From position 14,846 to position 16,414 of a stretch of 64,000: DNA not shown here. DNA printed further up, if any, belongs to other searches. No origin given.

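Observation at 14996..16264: Fused monohaem cytochrome c and beta-barrel porin (Cyc2 architecture)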

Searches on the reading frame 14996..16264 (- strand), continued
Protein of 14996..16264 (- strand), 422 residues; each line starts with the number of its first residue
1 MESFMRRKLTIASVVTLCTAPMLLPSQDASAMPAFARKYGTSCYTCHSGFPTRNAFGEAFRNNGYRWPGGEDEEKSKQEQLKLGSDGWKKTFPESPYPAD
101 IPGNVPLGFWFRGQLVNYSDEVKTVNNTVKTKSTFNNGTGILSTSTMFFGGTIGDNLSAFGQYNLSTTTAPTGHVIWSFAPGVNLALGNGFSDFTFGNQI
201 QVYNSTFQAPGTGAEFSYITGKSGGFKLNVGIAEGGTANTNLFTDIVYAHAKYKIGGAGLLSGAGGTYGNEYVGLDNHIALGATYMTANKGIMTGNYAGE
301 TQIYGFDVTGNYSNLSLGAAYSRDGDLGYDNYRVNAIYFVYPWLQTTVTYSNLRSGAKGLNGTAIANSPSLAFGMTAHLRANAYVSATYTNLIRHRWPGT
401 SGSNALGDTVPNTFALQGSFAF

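Call 45: list_cluster_members(proteins=[P0121, P0122, P0123, P0126, P0127, P0129, P0134, P0141, P0143, P0160])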
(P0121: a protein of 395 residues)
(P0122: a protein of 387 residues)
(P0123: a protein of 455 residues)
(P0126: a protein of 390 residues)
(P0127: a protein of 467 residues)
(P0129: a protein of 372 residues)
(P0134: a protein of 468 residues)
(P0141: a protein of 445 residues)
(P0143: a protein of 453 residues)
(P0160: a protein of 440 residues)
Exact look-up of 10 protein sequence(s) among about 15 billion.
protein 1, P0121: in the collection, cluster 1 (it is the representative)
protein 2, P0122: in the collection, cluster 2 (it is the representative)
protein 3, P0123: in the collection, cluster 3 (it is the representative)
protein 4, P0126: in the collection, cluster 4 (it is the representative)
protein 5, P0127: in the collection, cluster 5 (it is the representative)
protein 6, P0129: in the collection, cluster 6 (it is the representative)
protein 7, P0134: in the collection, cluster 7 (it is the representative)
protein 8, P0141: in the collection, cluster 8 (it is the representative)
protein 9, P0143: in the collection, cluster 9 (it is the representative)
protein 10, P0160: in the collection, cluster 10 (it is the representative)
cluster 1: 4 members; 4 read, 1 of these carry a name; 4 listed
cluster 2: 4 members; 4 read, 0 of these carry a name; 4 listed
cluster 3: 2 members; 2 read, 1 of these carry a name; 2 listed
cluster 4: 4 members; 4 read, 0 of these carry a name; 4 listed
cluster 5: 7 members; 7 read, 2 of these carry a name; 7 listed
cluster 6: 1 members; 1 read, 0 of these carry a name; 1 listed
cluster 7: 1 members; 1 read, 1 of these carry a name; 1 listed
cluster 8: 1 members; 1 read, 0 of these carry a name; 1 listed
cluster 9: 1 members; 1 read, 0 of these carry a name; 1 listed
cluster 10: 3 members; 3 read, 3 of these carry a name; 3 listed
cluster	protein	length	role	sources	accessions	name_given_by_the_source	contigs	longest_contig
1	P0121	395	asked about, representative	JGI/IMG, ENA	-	-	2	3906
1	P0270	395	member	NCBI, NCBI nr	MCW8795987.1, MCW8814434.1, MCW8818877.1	MAG: hypothetical protein OQK67_02875 [Chlorobium sp.] | hypothetical protein [Chlorobium sp.]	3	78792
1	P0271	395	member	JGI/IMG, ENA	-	-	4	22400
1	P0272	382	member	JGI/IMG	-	-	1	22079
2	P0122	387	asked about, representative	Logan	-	-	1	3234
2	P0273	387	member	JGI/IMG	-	-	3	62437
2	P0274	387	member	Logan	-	-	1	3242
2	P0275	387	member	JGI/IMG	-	-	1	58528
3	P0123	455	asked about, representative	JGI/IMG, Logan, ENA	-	-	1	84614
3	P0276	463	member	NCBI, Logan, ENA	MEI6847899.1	MAG: hypothetical protein WCK32_07685 [Chlorobiaceae bacterium]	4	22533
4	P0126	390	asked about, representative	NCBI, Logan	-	-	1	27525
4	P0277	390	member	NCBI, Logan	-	-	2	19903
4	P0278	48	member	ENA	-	-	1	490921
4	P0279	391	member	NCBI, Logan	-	-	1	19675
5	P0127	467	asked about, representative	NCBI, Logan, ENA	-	-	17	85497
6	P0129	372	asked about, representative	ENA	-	-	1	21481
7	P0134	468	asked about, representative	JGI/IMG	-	hypothetical protein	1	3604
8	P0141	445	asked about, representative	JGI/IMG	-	-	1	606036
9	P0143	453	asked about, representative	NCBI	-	-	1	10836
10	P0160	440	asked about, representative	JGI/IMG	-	hypothetical protein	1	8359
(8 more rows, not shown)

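Call 68: find_encoding_contigs(protein=window:14996-16264:-, flank=2000, max_places=3)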
Protein window:14996-16264:- (422 aa): no gene with exactly this product is on record in the collection.

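Call 78: find_encoding_contigs(protein=P0123, flank=6000, max_places=2)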
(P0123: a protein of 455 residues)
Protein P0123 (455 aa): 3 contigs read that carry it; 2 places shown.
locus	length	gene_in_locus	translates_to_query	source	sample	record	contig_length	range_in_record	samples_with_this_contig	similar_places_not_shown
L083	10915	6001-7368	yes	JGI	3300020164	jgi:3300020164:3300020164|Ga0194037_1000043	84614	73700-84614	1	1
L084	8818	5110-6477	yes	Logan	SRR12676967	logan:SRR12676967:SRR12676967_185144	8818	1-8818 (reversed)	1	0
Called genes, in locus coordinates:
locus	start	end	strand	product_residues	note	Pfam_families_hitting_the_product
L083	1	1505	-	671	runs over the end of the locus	PF22745:Nlig-Ia, PF01653:DNA_ligase_aden, PF03120:OB_DNA_ligase, PF03119:DNA_ligase_ZBD, PF12826:HHH_2, PF14520:HHH_5 (weak), PF00633:HHH (weak), PF00533:BRCT, +1 more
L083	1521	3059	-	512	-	-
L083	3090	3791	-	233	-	PF00005:ABC_tran, PF02463:SMC_N (weak), PF13304:AAA_21 (faint)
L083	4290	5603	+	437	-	-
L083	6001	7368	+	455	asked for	-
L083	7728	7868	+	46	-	-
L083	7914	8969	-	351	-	PF01758:SBF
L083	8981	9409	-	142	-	PF01451:LMWPc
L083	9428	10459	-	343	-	PF03773:ArsP_1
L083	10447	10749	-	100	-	PF13192:Thioredoxin_3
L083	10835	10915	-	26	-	?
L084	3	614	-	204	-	?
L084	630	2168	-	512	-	-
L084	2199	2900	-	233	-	PF00005:ABC_tran, PF02463:SMC_N (weak), PF13304:AAA_21 (faint)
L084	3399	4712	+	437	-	-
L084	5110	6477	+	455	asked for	-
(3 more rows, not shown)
